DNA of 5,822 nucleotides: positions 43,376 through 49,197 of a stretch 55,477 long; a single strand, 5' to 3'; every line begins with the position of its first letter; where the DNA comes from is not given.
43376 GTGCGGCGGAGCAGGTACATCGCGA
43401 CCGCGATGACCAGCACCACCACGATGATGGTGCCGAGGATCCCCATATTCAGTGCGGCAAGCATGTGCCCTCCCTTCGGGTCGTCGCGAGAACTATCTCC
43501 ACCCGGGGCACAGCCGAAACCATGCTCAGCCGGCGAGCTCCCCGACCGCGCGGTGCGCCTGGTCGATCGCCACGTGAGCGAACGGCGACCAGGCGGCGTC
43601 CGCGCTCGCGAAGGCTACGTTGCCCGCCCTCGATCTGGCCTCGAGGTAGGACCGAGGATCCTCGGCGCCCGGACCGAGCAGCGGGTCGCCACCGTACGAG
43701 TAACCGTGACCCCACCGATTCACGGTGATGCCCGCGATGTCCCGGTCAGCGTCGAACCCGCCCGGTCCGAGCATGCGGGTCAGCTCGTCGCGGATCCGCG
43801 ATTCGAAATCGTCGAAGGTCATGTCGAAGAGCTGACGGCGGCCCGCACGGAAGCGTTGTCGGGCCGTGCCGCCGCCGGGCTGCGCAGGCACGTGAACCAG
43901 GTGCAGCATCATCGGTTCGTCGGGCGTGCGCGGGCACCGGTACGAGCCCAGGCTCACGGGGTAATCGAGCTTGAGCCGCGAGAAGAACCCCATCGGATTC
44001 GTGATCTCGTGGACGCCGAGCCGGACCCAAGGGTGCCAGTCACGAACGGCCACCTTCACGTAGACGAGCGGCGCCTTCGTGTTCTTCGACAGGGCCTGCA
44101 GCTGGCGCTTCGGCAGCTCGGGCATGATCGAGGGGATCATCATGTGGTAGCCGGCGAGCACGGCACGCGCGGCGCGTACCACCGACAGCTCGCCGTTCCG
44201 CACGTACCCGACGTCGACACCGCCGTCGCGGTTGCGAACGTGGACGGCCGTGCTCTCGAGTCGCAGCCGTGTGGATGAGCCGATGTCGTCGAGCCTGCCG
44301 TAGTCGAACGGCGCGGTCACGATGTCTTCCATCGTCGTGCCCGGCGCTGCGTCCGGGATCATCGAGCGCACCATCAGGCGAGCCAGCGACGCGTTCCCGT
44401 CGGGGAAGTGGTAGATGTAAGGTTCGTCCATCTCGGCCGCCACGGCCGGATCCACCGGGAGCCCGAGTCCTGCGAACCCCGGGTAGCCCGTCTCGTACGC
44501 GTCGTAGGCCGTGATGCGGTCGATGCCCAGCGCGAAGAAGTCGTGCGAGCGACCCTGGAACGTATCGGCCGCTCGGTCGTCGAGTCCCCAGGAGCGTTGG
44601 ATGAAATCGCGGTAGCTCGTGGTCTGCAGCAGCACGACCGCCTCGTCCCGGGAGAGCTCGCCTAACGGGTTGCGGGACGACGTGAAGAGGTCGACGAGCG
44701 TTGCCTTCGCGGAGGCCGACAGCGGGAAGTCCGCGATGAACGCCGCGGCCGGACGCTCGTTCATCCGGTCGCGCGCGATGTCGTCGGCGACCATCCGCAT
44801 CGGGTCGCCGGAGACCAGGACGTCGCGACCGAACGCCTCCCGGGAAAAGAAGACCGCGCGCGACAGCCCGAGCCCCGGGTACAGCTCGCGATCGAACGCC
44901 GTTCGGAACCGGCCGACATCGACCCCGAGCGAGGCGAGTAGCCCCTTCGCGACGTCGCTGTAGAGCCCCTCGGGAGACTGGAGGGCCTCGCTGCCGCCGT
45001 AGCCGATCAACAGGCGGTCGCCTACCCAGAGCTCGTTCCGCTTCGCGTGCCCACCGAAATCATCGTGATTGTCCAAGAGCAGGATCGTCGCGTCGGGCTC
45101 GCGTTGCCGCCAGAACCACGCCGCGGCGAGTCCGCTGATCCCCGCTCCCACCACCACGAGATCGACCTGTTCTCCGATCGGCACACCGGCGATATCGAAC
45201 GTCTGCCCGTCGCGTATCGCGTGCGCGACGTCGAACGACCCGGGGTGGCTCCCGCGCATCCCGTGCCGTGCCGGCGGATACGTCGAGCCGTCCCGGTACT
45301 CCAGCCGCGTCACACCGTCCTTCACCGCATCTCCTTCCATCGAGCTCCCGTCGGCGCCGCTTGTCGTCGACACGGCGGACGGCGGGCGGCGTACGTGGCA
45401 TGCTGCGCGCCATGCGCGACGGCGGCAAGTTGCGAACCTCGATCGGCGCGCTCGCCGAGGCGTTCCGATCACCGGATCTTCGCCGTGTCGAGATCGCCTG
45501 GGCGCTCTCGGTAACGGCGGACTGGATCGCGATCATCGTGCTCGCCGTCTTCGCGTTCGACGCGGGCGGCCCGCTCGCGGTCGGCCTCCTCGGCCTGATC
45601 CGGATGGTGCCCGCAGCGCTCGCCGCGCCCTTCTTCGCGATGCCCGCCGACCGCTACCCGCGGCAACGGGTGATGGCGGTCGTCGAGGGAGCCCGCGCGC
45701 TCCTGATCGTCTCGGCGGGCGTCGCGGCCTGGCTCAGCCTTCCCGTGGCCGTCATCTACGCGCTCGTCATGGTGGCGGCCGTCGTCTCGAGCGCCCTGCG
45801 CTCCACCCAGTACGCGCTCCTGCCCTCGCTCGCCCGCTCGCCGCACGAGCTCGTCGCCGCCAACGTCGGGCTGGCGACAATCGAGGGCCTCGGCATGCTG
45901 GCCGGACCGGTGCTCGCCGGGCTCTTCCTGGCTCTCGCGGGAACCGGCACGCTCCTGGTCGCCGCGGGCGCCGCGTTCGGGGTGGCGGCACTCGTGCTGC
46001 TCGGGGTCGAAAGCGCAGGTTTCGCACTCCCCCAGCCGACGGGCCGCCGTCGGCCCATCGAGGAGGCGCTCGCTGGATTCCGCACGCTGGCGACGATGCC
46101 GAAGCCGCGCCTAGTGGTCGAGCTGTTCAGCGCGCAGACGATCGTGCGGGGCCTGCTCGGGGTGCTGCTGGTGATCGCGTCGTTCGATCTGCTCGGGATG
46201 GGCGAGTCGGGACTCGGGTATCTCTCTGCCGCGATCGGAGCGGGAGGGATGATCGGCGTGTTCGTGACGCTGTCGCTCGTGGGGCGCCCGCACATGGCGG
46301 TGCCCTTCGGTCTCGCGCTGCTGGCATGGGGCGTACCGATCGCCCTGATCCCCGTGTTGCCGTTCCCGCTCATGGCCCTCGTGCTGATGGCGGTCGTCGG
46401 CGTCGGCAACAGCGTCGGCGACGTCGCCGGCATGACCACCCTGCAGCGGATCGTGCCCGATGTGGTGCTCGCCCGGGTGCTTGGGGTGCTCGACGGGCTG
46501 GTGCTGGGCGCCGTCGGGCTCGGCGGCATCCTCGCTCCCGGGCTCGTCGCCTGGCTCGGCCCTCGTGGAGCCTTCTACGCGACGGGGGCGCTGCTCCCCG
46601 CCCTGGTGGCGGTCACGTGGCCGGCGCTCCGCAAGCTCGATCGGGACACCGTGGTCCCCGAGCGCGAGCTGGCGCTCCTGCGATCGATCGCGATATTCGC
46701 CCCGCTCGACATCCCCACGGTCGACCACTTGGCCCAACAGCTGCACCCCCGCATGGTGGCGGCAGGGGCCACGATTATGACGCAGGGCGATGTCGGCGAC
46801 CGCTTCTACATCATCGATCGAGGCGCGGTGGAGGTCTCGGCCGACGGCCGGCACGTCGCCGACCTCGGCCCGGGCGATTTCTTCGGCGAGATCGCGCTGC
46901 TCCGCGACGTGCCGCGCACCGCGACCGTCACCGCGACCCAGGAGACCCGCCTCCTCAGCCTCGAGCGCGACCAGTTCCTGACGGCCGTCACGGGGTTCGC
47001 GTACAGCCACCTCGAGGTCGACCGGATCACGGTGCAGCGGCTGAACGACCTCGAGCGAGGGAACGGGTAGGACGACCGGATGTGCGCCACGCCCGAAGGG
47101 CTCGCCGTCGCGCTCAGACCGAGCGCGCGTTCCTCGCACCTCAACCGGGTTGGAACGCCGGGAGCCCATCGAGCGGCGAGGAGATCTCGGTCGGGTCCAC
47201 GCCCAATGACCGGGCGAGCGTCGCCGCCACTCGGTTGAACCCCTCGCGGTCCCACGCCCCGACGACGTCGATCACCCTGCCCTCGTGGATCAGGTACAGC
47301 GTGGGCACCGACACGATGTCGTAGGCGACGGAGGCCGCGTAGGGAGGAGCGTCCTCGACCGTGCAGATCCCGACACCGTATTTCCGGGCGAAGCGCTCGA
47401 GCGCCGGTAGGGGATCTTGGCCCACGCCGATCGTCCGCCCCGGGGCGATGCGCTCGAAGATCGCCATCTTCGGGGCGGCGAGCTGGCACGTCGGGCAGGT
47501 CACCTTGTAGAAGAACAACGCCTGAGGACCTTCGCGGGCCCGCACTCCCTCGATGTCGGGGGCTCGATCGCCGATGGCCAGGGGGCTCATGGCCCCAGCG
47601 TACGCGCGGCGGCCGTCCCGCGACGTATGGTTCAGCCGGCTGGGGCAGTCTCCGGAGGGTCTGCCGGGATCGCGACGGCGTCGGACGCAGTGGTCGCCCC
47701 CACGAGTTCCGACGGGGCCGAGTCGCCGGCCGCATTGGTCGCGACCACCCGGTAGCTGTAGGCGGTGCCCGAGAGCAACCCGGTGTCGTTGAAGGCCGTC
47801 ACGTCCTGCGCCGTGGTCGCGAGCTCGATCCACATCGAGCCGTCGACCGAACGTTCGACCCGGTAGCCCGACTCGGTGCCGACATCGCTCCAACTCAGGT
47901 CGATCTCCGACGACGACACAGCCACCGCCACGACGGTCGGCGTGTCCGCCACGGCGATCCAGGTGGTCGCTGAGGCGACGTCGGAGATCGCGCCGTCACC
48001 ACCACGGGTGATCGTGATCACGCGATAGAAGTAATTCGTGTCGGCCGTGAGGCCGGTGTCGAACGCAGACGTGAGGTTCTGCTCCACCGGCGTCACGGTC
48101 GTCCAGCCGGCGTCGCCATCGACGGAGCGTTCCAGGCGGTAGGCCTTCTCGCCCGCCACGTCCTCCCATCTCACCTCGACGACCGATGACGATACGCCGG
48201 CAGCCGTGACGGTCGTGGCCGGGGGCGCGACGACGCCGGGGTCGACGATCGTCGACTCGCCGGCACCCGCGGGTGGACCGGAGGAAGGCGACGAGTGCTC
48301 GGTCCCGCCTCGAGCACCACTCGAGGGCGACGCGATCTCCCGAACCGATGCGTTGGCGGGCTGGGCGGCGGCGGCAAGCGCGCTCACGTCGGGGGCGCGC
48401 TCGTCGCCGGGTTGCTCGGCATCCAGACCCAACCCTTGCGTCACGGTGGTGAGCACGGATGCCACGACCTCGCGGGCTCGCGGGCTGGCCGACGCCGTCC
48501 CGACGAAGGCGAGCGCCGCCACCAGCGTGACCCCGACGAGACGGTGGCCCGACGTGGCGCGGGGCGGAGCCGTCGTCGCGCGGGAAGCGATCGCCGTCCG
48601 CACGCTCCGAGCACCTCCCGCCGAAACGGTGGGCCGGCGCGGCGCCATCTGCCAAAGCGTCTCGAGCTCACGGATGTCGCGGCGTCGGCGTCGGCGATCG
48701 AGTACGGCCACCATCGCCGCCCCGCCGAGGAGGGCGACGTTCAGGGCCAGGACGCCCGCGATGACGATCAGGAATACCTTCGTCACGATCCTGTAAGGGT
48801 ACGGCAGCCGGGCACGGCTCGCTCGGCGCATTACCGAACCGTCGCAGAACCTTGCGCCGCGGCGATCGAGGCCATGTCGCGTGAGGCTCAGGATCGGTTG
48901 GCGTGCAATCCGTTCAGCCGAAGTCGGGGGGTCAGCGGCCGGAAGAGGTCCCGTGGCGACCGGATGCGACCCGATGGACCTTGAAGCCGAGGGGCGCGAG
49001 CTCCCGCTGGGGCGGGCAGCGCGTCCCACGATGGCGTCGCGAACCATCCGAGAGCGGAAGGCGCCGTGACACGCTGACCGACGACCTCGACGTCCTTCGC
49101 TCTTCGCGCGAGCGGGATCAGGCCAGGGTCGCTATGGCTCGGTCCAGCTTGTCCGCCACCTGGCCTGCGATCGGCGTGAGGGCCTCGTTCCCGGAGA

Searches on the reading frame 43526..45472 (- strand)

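Call 61: search_protein_families(library=pfam, proteins=[window:43526-45472:-], max_evalue=0.001)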
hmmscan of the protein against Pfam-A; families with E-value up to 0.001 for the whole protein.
window:43526-45472:- (648 aa): 3 families
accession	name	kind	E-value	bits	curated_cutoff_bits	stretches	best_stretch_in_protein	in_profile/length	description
PF13450.12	NAD_binding_8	-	2e-10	41.2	21.9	1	107-159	1-48/68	NAD(P)-binding Rossmann-like domain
PF01266.30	DAO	-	8.9e-06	25.9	27.9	1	104-150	1-46/353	FAD dependent oxidoreductase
PF01946.23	Thi4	-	0.00081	19.1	26.2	0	103-143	18-57/235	Thi4 family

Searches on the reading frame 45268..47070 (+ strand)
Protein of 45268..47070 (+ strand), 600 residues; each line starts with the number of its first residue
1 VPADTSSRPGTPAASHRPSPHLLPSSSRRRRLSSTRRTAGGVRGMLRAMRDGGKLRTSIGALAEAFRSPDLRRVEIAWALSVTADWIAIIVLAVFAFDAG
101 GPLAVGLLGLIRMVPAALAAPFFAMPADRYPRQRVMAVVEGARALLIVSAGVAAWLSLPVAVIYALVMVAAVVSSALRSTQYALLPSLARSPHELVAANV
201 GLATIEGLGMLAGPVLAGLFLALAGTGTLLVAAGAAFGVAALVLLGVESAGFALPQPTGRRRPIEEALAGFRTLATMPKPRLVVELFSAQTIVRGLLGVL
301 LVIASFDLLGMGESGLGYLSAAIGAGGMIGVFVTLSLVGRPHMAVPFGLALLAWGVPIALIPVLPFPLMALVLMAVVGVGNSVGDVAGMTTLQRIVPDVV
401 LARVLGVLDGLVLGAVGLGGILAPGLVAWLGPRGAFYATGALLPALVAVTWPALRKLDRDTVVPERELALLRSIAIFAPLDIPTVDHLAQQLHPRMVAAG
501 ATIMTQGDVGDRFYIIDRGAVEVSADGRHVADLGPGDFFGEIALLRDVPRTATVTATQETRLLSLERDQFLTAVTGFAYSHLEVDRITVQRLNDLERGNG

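Call 61: search_protein_families(library=pfam, proteins=[window:45268-47070:+], max_evalue=0.001)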
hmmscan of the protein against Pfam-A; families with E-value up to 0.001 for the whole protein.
window:45268-47070:+ (600 aa): 2 families
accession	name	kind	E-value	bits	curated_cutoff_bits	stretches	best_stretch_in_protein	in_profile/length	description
PF00027.35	cNMP_binding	-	6.7e-21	74.5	27.5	1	496-572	3-84/89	Cyclic nucleotide-binding domain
PF07690.21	MFS_1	-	1.6e-15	57.3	33.4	2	79-334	6-255/347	Major Facilitator Superfamily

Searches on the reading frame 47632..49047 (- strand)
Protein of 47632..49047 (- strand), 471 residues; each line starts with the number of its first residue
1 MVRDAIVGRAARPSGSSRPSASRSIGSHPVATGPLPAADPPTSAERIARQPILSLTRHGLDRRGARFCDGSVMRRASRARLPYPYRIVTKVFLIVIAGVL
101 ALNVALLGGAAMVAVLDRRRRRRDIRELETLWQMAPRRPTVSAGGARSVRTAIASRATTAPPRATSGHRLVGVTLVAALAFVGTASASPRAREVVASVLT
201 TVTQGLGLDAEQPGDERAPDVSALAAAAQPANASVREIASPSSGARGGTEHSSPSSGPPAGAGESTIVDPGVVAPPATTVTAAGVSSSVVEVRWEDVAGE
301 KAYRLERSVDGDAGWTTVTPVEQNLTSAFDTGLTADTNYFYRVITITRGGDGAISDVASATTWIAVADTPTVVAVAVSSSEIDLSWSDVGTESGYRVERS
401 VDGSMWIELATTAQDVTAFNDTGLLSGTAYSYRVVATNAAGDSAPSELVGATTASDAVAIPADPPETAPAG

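Call 61: search_protein_families(library=pfam, proteins=[window:47632-49047:-], max_evalue=0.001)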
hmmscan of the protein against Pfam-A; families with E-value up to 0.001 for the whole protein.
window:47632-49047:- (471 aa): 2 families
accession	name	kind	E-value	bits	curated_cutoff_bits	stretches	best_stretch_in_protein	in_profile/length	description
PF00041.27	fn3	-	7.6e-15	55.3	25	2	370-447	3-79/84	Fibronectin type III domain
PF16656.11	Pur_ac_phosph_N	-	2.2e-05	25.4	30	0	305-362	39-93/93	Purple acid Phosphatase, N-terminal domain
